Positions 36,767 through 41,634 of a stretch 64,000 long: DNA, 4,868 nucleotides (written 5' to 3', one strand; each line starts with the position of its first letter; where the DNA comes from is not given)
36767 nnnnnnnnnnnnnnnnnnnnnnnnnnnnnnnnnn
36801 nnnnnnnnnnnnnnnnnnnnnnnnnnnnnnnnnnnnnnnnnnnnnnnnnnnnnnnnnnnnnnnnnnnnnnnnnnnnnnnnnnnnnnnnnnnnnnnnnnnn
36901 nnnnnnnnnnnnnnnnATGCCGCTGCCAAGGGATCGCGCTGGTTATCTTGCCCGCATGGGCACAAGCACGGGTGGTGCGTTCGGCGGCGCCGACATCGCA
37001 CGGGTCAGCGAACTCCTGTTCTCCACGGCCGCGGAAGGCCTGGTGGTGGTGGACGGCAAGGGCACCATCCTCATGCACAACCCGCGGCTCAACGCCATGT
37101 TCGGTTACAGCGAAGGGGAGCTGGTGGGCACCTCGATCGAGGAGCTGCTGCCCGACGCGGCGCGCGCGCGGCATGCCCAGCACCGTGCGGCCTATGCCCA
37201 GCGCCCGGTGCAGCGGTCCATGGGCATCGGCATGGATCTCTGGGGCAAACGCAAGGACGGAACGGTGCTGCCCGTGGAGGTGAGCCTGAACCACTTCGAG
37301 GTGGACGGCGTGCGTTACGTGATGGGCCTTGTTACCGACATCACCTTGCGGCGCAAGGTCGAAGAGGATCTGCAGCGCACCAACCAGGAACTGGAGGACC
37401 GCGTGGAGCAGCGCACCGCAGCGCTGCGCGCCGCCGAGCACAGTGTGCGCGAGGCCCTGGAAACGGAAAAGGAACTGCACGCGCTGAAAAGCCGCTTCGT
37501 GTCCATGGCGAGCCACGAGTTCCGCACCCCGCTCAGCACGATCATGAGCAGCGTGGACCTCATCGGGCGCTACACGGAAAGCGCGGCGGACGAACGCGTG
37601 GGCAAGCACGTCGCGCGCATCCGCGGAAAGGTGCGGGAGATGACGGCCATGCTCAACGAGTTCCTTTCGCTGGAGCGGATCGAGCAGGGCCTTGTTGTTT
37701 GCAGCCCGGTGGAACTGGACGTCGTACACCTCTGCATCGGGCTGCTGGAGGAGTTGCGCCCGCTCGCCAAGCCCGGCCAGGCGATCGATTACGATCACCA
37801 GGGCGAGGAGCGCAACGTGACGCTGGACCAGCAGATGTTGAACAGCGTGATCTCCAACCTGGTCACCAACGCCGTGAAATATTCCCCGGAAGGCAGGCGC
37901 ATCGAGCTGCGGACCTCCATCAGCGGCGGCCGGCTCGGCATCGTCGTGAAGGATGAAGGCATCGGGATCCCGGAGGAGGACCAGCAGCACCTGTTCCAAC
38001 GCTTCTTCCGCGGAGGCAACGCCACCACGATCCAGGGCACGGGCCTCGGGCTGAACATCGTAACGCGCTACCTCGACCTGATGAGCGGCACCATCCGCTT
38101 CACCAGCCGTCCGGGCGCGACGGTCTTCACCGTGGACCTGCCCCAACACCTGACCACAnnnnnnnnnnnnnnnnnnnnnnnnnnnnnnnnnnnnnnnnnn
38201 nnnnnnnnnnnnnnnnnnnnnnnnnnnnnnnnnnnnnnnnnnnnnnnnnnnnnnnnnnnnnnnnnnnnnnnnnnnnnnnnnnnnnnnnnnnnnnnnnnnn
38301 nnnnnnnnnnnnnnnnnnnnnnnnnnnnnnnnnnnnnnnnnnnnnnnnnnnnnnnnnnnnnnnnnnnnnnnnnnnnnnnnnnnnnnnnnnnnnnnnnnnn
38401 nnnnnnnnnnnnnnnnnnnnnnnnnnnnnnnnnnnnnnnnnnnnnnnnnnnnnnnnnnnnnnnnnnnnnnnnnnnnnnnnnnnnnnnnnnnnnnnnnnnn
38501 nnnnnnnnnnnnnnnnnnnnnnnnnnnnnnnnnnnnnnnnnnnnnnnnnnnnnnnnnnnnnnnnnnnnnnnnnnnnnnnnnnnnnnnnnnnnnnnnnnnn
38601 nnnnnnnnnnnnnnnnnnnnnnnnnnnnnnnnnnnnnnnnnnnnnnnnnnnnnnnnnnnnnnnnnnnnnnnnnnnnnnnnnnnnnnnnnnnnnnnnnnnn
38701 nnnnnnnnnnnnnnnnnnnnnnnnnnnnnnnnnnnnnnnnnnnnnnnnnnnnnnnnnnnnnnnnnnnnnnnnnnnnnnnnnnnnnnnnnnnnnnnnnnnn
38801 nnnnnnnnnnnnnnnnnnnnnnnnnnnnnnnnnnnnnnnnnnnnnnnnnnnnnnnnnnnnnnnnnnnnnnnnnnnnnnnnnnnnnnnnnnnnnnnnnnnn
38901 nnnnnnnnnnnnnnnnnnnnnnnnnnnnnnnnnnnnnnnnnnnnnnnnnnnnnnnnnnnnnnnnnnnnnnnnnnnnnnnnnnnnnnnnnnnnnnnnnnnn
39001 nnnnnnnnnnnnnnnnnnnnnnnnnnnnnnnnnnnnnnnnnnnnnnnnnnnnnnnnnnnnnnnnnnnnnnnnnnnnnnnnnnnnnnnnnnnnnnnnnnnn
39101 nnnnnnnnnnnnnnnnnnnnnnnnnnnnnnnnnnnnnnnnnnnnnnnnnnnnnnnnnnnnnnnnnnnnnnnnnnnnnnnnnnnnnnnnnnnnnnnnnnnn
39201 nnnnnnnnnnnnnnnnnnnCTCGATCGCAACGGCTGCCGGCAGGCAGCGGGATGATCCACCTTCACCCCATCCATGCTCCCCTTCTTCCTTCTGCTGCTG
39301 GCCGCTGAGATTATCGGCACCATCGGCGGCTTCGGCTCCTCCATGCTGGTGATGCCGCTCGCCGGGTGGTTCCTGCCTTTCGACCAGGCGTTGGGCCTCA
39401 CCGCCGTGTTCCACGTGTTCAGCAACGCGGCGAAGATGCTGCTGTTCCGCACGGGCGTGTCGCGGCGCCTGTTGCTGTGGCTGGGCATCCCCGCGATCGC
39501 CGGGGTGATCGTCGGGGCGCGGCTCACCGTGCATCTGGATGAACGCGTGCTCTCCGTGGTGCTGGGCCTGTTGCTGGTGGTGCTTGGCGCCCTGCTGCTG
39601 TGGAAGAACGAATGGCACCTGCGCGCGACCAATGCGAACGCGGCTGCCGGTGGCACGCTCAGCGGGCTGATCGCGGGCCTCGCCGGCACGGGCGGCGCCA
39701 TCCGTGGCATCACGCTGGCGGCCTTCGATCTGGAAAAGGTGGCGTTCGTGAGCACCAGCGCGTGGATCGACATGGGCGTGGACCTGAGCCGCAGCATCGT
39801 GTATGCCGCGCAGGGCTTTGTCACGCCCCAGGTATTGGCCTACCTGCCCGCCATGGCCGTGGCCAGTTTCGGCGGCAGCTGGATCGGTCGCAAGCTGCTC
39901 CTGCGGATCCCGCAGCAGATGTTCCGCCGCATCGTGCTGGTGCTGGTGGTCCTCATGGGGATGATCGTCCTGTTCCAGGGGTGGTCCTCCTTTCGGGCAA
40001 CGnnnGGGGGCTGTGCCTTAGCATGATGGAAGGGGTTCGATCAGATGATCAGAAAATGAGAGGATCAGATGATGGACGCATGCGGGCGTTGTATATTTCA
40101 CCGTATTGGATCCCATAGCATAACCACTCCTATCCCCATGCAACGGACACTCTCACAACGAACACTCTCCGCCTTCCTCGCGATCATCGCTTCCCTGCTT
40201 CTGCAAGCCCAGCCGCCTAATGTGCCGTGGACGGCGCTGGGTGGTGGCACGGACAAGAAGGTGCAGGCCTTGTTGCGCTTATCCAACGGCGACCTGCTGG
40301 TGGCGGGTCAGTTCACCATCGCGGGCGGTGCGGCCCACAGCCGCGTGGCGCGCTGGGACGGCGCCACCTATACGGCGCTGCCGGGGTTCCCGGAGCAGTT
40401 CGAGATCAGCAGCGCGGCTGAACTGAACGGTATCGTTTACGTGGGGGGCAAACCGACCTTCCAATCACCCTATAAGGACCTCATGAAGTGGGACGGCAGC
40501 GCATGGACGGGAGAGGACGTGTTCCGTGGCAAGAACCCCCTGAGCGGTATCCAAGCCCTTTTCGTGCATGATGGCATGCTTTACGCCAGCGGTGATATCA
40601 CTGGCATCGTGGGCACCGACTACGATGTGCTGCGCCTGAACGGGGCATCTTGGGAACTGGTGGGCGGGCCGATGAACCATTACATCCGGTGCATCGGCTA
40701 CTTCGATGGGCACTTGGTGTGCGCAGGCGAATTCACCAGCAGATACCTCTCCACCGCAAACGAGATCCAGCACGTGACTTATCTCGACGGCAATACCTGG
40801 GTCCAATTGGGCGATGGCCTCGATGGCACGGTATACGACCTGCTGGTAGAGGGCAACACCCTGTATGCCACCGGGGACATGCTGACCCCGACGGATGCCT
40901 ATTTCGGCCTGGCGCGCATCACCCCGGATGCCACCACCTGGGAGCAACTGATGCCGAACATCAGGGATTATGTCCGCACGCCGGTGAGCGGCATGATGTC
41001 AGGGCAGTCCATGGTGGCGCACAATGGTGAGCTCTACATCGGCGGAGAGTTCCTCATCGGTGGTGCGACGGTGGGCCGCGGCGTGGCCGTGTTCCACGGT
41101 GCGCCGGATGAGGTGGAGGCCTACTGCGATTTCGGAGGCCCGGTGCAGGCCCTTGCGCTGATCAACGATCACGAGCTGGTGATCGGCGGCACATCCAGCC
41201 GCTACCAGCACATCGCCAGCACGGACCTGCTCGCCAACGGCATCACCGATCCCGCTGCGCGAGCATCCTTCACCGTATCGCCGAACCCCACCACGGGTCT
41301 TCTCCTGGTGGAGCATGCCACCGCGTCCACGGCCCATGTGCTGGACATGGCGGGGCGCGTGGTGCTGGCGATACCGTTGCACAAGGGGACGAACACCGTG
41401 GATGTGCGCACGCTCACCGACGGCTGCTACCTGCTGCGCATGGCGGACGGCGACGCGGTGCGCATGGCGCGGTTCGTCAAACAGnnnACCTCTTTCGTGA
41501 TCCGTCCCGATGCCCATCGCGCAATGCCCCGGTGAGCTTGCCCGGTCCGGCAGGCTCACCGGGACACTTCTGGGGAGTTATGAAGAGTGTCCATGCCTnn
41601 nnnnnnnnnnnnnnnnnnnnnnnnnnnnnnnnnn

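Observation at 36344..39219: Collapsed FixL-FixJ-FixK-like circuit: heme-PAS-like kinase plus REC-Crp/Fnr hybrid regulator, coupled to a CDO-like cupin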

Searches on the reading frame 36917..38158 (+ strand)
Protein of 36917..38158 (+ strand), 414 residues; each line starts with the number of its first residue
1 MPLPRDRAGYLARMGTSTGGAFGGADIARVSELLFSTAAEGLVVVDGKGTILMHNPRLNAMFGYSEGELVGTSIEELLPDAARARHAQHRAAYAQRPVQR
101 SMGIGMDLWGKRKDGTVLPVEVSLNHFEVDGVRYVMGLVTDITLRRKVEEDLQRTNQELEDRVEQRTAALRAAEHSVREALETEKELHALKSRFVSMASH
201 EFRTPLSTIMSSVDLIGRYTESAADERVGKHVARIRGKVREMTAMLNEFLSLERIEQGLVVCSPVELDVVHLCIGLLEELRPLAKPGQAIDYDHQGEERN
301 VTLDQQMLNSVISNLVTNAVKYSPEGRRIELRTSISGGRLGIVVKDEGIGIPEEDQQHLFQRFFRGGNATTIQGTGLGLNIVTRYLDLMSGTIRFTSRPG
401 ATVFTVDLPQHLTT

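Call 5: search_protein_families(library=pfam, proteins=[window:36917-38158:+], max_evalue=0.01)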
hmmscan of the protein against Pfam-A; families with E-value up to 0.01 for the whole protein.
window:36917-38158:+ (414 aa): 9 families
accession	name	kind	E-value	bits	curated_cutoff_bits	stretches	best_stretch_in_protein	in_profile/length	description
PF02518.31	HATPase_c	-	3.1e-27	95.7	26.4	1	304-410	2-109/111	Histidine kinase-, DNA gyrase B-, and HSP90-like ATPase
PF00512.31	HisKA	-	6e-14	52.3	26.9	1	191-258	2-66/66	His Kinase A (phospho-acceptor) domain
PF00989.32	PAS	-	4.4e-12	46.4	22.6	1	34-142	6-113/113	PAS fold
PF13426.13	PAS_9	-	1e-10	42.3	27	1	40-143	2-102/103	PAS domain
PF08448.16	PAS_4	-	5.8e-09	36.6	23.1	1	39-146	5-109/110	PAS fold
PF13188.13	PAS_8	-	1.1e-06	28.8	21.8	1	33-82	5-55/65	PAS domain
PF12860.13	PAS_7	-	8.2e-06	26.4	27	1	39-149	5-114/115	PAS fold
PF24820.1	Diguanyl_cycl_sensor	-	2.1e-05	24.9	28.1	1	38-136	5-105/109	Diguanylate cyclase-like sensor domain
PF13581.12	HATPase_c_2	-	0.0011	19.4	27.4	1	315-389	39-112/127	Histidine kinase-like ATPase domain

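Call 6: search_protein_families(library=ncbifam, proteins=[window:36917-38158:+], max_evalue=0.01)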
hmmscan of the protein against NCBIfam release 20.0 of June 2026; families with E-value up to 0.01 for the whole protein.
window:36917-38158:+ (414 aa): 92 families (the best 25 are shown)
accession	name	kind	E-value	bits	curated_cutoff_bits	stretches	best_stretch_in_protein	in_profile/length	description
NF045595.1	HK_scytonemin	equivalog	1.8e-54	185.2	865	1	171-410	395-635/637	scytonemin biosynthesis sensor histidine kinase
NF047874.1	MASE3_PAS_HK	subfamily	1e-44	153.4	560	1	34-411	270-626/655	MASE3 domain-containing sensor histidine kinase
NF046044.1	PnpS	equivalog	1.3e-41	142.9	400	2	184-409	163-390/390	two-component system histidine kinase PnpS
TIGR02966.1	phoR_proteo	equivalog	5.4e-40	137.4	334.2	1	183-406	106-331/333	phosphate regulon sensor histidine kinase PhoR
NF033092.0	HK_WalK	equivalog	2.1e-39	135.6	725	1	187-409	368-593/594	cell wall metabolism sensor histidine kinase WalK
TIGR02956.1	TMAO_torS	equivalog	3.6e-38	131.3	676.5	1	145-401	411-672/967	TMAO reductase system sensor histidine kinase/response regulator TorS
NF040691.1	MtrAB_MtrB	equivalog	1.6e-35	123.1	450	1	153-411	233-493/507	MtrAB system histidine kinase MtrB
NF008468.0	PRK11360.1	equivalog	1.2e-34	119.7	646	2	175-410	381-608/616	two-component system sensor histidine kinase AtoS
NF045911.1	TCSHisKinNblS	equivalog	4.1e-32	111.3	1000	1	32-408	269-618/621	two-component system sensor histidine kinase NblS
NF041880.1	EPS_EpsF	equivalog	5.5e-32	110.9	900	1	176-394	259-474/492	response regulator EpsF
NF008312.0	PRK11100.1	equivalog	2.8e-31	108.9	356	1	153-411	222-475/477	two-component system sensor histidine kinase CreC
TIGR01386.1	cztS_silS_copS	subfamily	1.8e-30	106.3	292.55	1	153-409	201-457/457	heavy metal sensor histidine kinase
NF041947.1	LuxQ_Vibrio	equivalog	1.5e-29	102.5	1200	1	169-411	450-697/843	quorum-sensing autoinducer 2 sensor kinase/phosphatase LuxQ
NF033091.0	HK_VanS_ACDEFG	equivalog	1.8e-29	102.8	400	1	158-409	41-293/293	vancomycin resistance histidine kinase VanS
NF041735.1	hist_kin_RppB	equivalog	2.1e-28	99.3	400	1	193-409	218-438/438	two-component system sensor histidine kinase RppB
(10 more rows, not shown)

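Call 7: search_solved_structures(query=window:36917-38158:+, max_evalue=0.001, show_alignments=0)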
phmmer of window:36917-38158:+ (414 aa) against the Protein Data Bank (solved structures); distinct sequences matched with E-value up to 0.001: 74 (the best 60 are shown).
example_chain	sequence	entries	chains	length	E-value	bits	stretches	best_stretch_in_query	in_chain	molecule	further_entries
7z8n_A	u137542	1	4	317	6.2e-25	91.3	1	149-402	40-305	Histidine kinase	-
4u7n_A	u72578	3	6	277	1.8e-22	83.2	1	186-409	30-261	Histidine protein kinase sensor protein | Histidine kinase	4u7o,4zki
5c93_A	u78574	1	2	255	2.1e-22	83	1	187-409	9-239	Histidine kinase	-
4i5s_A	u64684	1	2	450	1.8e-21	79.9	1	177-410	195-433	Putative histidine kinase CovS; VicK-like protein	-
4q20_A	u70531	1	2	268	1.2e-20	77.3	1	185-410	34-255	Sensor protein DivL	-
6lgq_C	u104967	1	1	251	1.5e-20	76.8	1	187-411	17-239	Histidine kinase KdpD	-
8u4x_A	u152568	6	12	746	1.5e-18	70.3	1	174-399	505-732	histidine kinase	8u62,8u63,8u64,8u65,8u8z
4jas_A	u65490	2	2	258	3.4e-18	69.1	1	179-401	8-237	Histidine kinase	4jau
5uht_A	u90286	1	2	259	7.1e-18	68.1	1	179-401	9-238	Sensor histidine kinase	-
3dge_A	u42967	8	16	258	7.3e-18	68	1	179-401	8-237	Sensor protein | Histidine kinase | Sensor histidine kinase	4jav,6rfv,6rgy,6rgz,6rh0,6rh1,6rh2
2c2a_A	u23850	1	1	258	7.4e-18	68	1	179-401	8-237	SENSOR HISTIDINE KINASE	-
2cmn_A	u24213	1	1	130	9.6e-18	67.6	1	35-154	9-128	SENSOR PROTEIN FIXL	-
6azr_A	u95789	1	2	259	3.5e-17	65.8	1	179-401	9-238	Sensor histidine kinase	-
8js5_A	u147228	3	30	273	4.2e-17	65.5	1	34-159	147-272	Sensor protein FixL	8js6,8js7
1y28_A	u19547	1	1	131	4.8e-17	65.3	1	35-154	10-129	Sensor protein fixL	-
4gcz_A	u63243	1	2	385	4.1e-08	35.9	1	68-409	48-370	Blue-light photoreceptor, Sensor protein fixL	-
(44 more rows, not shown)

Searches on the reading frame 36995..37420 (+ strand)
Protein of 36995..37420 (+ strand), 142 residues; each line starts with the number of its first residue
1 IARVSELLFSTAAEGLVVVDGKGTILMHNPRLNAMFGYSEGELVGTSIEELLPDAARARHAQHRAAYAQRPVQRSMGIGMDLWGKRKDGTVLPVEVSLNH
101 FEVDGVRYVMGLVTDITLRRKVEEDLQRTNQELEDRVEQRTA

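Call 8: search_solved_structures(query=window:36995-37420:+, max_evalue=1, show_alignments=5)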
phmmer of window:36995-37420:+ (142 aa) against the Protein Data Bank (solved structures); distinct sequences matched with E-value up to 1: 29.
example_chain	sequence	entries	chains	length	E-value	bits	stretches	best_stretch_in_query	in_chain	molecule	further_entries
2cmn_A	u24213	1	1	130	1.2e-18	70.7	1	9-128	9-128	SENSOR PROTEIN FIXL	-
8js5_A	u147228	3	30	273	1.5e-18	70.4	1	9-133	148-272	Sensor protein FixL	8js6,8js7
1y28_A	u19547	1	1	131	6.1e-18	68.4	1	9-128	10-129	Sensor protein fixL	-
1dp6_A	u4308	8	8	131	6.1e-18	68.4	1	9-128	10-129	FIXL PROTEIN | SENSOR PROTEIN FIXL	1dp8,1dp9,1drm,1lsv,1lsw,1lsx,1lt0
1xj4_A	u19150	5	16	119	2e-17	66.7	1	13-127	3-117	Sensor protein fixL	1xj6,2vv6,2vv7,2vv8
1xj2_A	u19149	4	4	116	4.5e-17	65.6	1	15-127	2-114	Sensor protein fixL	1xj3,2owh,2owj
1d06_A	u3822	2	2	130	2.5e-12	50.2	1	8-117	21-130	nitrogen fixation regulatory protein fixL | FIXL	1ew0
10jx_A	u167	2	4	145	2.8e-12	50.1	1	9-101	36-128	Multi-sensor signal transduction histidine kinase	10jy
1v9y_A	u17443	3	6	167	3.8e-08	36.7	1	15-124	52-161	Heme pas sensor protein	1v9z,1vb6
9clo_A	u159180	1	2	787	6.1e-08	36.1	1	15-124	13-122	Oxygen sensor protein DosP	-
9bgv_A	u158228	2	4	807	6.1e-08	36.1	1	15-124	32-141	Oxygen sensor protein DosP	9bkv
9cdr_A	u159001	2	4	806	6.1e-08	36.1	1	15-124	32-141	Oxygen sensor protein DosP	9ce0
9cmf_A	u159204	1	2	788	6.1e-08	36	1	15-124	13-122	Oxygen sensor protein DosP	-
1s66_L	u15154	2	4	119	1.3e-07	35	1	15-116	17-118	Hypothetical protein yddU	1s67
3bwl_A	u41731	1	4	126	3.8e-06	30.2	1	6-117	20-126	Sensor protein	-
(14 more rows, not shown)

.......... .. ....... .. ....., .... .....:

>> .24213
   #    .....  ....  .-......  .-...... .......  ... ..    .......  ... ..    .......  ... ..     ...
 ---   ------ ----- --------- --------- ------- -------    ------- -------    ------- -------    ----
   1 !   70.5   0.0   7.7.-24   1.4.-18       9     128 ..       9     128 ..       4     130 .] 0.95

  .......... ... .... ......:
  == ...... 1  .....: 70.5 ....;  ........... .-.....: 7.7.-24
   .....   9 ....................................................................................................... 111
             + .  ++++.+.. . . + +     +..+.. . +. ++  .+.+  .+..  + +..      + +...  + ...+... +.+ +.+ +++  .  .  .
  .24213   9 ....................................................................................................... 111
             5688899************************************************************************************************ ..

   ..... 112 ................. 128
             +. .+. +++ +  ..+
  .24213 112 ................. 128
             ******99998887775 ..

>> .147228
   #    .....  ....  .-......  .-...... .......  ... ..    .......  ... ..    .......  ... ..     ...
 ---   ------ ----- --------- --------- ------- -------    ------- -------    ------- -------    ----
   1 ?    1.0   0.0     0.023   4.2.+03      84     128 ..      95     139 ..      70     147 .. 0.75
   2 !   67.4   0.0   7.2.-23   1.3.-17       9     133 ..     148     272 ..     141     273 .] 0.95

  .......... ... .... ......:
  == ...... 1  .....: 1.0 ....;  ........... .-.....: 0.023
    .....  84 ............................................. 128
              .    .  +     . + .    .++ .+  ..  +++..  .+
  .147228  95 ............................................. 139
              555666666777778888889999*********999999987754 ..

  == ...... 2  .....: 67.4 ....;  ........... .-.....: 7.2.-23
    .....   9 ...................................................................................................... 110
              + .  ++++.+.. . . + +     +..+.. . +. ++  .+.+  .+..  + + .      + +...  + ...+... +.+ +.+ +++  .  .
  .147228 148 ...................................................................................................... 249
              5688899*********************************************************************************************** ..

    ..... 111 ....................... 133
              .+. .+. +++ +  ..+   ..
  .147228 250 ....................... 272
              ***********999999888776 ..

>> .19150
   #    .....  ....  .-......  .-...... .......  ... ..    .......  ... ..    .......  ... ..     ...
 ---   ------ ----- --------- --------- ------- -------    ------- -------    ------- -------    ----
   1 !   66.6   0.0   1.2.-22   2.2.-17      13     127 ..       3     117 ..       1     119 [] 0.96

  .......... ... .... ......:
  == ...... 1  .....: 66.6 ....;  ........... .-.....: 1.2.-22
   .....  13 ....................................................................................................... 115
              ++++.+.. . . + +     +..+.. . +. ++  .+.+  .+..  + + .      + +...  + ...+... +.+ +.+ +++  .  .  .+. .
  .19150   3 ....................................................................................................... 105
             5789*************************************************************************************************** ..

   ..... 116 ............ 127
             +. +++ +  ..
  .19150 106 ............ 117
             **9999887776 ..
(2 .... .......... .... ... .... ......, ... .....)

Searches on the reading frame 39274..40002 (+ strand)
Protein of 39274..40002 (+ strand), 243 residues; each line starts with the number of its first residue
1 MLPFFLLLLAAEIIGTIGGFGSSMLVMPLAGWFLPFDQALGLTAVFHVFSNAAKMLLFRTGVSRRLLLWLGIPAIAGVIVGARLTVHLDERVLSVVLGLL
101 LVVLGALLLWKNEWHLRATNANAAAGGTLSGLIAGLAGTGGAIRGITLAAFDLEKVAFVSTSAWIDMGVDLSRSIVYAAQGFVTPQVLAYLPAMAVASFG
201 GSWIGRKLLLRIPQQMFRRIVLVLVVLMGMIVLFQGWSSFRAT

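Call 5: search_protein_families(library=pfam, proteins=[window:39274-40002:+], max_evalue=0.01)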
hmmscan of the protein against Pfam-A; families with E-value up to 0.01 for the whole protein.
window:39274-40002:+ (243 aa): 1 family
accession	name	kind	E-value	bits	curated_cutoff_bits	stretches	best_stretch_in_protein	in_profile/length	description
PF01925.25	TauE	-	4.6e-34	118.6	32.6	1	5-230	2-235/237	Sulfite exporter TauE/SafE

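Call 6: search_protein_families(library=ncbifam, proteins=[window:39274-40002:+], max_evalue=0.01)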
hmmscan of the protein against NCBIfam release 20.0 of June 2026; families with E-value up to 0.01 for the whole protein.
window:39274-40002:+ (243 aa): 0 families

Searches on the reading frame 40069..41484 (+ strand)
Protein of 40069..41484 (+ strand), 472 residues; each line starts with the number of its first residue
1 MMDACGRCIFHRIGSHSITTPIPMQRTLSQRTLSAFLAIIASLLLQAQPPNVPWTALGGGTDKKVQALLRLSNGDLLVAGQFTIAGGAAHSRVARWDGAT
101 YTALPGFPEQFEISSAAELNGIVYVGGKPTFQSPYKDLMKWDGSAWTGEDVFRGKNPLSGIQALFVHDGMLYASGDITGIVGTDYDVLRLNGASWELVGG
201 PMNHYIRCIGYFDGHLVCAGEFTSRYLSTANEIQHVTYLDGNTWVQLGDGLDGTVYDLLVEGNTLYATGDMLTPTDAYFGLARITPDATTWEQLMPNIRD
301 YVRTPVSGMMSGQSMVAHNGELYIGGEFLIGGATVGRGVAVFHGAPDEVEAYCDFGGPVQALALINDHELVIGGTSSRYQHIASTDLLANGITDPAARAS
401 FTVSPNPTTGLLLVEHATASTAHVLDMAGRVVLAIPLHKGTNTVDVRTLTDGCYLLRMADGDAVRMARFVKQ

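Call 5: search_protein_families(library=pfam, proteins=[window:40069-41484:+], max_evalue=0.01)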
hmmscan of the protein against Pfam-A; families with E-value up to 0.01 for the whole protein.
window:40069-41484:+ (472 aa): 3 families
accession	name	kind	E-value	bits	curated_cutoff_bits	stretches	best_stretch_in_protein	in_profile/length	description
PF12768.13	Rax2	-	6.7e-11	42.5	28.8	0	54-166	65-180/254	Rax2 C-terminal beta propeller domain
PF18962.6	Por_Secre_tail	-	2.3e-06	28.2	27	1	404-463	2-67/75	Secretion system C-terminal sorting domain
PF17164.10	DUF5122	-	6.5e-05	23.5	27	0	72-95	2-25/36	Domain of unknown function (DUF5122) beta-propeller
